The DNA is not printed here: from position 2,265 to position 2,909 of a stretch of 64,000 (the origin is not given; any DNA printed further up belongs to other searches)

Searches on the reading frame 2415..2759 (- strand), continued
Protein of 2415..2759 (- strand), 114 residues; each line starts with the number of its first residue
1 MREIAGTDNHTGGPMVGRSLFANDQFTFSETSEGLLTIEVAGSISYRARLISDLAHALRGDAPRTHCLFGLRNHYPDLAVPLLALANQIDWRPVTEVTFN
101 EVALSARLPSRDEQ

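Call 87: search_protein_families(library=pfam, alignment_id=A5, max_evalue=10)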
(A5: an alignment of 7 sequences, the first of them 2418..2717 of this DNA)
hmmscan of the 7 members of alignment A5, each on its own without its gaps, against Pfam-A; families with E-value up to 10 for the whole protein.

A. member 1, window:2418-2717:- (100 aa): 0 families

B. families by the number of members that match (of 7 scanned): 0 families
